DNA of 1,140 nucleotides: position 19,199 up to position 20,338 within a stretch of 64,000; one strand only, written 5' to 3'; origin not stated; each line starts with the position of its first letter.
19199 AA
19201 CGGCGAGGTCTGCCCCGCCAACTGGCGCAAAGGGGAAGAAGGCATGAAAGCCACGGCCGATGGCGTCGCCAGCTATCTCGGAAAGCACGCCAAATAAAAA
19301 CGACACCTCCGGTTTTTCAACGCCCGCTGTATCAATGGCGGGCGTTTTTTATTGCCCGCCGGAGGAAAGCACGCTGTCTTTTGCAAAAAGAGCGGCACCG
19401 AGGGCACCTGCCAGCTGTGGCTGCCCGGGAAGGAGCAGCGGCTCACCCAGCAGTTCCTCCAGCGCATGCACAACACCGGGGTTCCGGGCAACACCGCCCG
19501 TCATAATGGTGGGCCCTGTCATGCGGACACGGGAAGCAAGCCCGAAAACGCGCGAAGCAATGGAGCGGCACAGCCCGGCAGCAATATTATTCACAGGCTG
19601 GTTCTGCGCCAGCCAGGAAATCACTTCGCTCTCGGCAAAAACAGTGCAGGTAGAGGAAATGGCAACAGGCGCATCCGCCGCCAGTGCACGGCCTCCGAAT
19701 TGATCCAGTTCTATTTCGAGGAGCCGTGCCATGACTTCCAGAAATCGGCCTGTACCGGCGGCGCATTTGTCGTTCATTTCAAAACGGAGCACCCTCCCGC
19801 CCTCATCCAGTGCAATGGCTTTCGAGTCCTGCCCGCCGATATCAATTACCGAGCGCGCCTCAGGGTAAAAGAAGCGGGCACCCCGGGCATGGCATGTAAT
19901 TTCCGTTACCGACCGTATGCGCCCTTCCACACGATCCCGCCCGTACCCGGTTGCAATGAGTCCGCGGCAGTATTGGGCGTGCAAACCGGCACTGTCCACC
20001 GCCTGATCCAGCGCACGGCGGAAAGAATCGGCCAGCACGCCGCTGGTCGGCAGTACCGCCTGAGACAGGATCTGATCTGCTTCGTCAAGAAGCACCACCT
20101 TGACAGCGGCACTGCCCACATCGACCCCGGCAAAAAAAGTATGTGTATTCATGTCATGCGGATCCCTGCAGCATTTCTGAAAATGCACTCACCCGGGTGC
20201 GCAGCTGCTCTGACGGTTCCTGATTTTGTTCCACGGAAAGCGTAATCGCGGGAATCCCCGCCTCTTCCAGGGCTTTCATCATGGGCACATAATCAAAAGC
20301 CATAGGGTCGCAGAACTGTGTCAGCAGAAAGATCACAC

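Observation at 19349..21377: Stand-alone HgdB-like dehydratase component with its own activase ATPase: a double-cubane-cluster-protein-like pair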

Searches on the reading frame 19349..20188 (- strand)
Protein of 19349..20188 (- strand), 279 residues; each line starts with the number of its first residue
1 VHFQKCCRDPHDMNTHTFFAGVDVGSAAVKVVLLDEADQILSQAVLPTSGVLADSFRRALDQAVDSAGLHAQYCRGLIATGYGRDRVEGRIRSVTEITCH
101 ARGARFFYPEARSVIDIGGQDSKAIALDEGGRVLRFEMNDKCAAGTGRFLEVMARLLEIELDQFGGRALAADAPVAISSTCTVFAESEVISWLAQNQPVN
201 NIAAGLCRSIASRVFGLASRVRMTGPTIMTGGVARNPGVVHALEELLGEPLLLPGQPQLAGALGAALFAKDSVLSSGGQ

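Call 3: search_protein_families(library=pfam, proteins=[window:19349-20188:-])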
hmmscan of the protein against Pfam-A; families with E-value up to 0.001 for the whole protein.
window:19349-20188:- (279 aa): 1 family
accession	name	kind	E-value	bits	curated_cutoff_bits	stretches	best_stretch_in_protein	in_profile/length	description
PF01869.26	BcrAD_BadFG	-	1.8e-65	221.6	31.5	1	21-269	2-271/271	BadF/BadG/BcrA/BcrD ATPase family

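Call 4: search_protein_families(library=ncbifam, proteins=[window:19349-20188:-])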
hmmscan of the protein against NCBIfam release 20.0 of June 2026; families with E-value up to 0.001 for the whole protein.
window:19349-20188:- (279 aa): 6 families
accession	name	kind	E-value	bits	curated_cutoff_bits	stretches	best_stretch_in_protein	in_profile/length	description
TIGR00241.1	CoA_E_activ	domain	1.4e-75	254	125.4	1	20-267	3-247/248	acyl-CoA dehydratase activase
TIGR03192.1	benz_CoA_bzdQ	equivalog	3.6e-53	180.9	380.2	1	18-269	33-286/293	benzoyl-CoA reductase, bzd-type, subunit Q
TIGR02259.1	benz_CoA_red_A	equivalog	2.4e-43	148.5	578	1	64-249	220-407/432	benzoyl-CoA reductase subunit A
TIGR03286.1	methan_mark_15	hypoth_equivalog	1.8e-39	135.9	455.75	1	18-270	145-402/404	methanogenesis marker 15 protein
TIGR02261.1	benz_CoA_red_D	equivalog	1.4e-36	126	312.85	1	18-268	2-261/262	benzoyl-CoA reductase subunit D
NF011660.0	PRK15080.1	equivalog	0.00043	19.6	182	0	2-45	15-58/277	ethanolamine utilization protein EutJ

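Call 7: search_solved_structures(query=window:19349-20152:-, max_evalue=0.001, show_alignments=2)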
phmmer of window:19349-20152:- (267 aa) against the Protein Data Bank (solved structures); distinct sequences matched with E-value up to 0.001: 5.
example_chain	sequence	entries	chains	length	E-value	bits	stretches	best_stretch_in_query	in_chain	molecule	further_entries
4eht_A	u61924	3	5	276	1e-68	235.2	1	7-261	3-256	Activator of 2-hydroxyisocaproyl-CoA dehydratase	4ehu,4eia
9gai_D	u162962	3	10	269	4.1e-65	223.4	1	6-261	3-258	3-methylbenzoyl-CoA reductase alpha subunit MbdQ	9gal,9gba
1hux_A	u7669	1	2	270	3.6e-62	213.8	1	6-260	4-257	ACTIVATOR OF (R)-2-HYDROXYGLUTARYL-COA DEHYDRATASE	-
7yyl_E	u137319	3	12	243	2.1e-43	152.3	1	7-259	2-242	Putative CoA-substrate-specific enzyme activase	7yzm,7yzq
9gai_C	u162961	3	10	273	4.4e-43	151.2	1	6-257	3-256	3-methylbenzoyl-CoA reductase delta subunit MbdP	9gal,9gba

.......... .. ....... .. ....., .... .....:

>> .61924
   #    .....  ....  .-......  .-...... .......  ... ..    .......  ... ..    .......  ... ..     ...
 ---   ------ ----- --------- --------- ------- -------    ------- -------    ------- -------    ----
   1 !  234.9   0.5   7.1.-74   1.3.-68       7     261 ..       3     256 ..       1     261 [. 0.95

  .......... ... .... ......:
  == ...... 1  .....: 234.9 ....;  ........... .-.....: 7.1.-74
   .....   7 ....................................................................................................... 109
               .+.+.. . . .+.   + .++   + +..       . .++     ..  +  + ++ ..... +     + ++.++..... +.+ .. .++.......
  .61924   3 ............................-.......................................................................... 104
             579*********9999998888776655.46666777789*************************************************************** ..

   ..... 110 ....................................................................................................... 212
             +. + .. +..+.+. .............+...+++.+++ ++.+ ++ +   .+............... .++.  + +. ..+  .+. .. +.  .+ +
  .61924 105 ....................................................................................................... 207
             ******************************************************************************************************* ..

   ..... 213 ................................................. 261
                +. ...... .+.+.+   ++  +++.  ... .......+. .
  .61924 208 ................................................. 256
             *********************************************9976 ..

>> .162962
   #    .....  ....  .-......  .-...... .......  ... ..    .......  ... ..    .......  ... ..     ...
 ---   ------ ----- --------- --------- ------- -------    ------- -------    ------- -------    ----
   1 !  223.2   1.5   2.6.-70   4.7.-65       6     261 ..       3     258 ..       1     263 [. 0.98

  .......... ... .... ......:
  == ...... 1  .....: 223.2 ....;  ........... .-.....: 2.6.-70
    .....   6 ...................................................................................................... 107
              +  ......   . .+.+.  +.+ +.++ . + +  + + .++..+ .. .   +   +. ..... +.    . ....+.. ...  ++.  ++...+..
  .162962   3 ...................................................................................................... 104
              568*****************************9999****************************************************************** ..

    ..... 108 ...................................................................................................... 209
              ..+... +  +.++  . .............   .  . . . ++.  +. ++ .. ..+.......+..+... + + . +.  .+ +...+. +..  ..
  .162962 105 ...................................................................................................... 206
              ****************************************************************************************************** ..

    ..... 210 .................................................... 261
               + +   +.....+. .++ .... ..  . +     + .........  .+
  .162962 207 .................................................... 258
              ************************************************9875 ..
